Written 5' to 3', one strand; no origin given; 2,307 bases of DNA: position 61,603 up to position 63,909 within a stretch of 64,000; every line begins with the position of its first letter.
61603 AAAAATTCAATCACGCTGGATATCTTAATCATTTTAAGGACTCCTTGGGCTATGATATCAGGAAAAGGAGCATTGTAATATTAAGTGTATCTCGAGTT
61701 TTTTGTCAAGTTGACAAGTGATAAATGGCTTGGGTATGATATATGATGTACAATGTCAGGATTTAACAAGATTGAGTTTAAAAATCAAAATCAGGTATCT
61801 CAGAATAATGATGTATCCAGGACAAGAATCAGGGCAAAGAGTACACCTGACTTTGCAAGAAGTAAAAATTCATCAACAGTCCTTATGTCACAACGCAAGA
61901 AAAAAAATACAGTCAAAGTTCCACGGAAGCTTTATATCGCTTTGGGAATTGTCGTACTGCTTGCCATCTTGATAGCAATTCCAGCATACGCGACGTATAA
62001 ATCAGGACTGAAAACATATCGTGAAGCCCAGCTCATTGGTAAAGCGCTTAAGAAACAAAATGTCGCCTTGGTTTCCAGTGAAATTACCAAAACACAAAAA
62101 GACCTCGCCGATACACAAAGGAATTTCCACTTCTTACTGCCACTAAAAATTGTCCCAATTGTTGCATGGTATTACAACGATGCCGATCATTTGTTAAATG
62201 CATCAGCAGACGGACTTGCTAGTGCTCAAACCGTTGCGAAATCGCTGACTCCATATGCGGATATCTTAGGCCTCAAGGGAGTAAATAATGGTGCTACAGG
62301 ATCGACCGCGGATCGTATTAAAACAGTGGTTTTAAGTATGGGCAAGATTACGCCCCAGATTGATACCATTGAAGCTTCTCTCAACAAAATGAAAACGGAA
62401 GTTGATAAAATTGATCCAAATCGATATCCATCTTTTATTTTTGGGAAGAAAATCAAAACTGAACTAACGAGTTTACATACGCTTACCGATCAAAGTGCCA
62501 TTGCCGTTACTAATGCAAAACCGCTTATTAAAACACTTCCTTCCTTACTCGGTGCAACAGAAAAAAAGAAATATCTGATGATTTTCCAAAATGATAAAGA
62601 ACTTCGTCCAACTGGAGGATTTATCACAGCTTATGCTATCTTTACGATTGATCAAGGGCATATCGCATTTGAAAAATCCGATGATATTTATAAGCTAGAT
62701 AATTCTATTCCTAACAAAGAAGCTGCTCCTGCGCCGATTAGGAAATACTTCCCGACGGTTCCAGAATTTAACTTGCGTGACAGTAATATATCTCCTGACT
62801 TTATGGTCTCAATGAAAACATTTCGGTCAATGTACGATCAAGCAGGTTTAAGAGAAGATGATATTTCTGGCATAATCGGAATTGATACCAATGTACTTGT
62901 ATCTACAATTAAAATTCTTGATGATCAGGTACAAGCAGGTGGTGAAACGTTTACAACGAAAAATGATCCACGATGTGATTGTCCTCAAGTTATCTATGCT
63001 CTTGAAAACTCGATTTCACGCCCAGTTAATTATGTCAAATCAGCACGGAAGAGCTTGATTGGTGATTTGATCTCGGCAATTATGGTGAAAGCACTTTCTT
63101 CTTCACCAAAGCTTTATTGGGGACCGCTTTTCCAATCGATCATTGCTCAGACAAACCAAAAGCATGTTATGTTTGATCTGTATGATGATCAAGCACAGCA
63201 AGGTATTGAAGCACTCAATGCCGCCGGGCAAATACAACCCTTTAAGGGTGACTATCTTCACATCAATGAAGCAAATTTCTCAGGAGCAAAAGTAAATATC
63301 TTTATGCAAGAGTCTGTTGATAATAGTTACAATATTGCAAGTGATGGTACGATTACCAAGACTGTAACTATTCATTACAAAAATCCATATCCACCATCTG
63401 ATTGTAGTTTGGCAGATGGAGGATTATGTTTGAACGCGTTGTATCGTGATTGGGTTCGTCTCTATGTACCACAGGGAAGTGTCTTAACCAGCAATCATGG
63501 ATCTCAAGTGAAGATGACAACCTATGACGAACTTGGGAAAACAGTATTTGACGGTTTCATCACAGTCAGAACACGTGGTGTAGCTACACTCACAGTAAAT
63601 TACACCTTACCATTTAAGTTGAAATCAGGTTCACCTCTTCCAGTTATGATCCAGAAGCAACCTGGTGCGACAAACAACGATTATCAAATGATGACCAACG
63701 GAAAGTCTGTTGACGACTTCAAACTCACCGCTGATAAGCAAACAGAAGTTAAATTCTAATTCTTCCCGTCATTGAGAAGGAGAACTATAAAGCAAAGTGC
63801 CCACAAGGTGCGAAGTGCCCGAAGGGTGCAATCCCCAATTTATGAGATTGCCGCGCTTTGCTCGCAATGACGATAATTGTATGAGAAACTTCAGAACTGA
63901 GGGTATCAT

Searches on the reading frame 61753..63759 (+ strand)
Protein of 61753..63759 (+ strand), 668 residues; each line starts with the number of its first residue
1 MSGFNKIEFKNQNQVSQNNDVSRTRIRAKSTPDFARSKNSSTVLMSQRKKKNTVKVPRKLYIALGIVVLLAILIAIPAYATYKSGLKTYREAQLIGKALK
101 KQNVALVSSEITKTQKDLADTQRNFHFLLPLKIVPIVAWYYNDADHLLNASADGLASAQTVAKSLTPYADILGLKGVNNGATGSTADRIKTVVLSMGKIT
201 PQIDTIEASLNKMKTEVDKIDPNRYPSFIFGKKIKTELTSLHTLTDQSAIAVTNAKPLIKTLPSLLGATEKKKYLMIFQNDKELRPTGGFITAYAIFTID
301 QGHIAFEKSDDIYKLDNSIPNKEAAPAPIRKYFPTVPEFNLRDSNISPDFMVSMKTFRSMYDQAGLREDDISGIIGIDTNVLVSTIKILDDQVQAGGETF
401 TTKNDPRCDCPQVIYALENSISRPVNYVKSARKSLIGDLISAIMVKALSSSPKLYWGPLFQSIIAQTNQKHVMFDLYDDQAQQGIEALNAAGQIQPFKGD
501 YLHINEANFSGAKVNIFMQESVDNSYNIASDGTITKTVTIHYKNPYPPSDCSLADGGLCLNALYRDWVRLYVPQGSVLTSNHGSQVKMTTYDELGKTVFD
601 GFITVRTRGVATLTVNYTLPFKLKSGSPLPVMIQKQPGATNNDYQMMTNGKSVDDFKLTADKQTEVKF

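Call 16: search_protein_families(library=ncbifam, proteins=[window:61753-63759:+], max_evalue=1e-10)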
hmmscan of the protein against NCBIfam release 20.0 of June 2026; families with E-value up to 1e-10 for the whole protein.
window:61753-63759:+ (668 aa): 0 families

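Call 65: find_encoding_contigs(protein=window:61753-63756:+, flank=10000, max_places=2)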
Protein window:61753-63756:+ (668 aa): 2 contigs read that carry it; 1 place shown.
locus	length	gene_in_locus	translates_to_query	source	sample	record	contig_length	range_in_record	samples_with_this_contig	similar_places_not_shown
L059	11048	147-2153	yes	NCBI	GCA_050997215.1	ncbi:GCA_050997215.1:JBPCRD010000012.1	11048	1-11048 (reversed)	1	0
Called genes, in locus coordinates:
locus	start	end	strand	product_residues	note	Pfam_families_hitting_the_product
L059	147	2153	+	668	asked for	PF13196:DUF4012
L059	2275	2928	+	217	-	PF11967:RecO_N, PF02565:RecO_C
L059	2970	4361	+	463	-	PF28494:GlyRS_ins_1 (weak), PF00587:tRNA-synt_2b, PF03129:HGTP_anticodon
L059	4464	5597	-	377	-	-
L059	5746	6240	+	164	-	-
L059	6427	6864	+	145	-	PF02381:MraZ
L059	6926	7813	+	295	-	PF01795:Methyltransf_5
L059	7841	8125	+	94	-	-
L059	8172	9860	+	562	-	PF03717:PBP_dimer, PF00905:Transpeptidase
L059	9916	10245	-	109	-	PF01588:tRNA_bind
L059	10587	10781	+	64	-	-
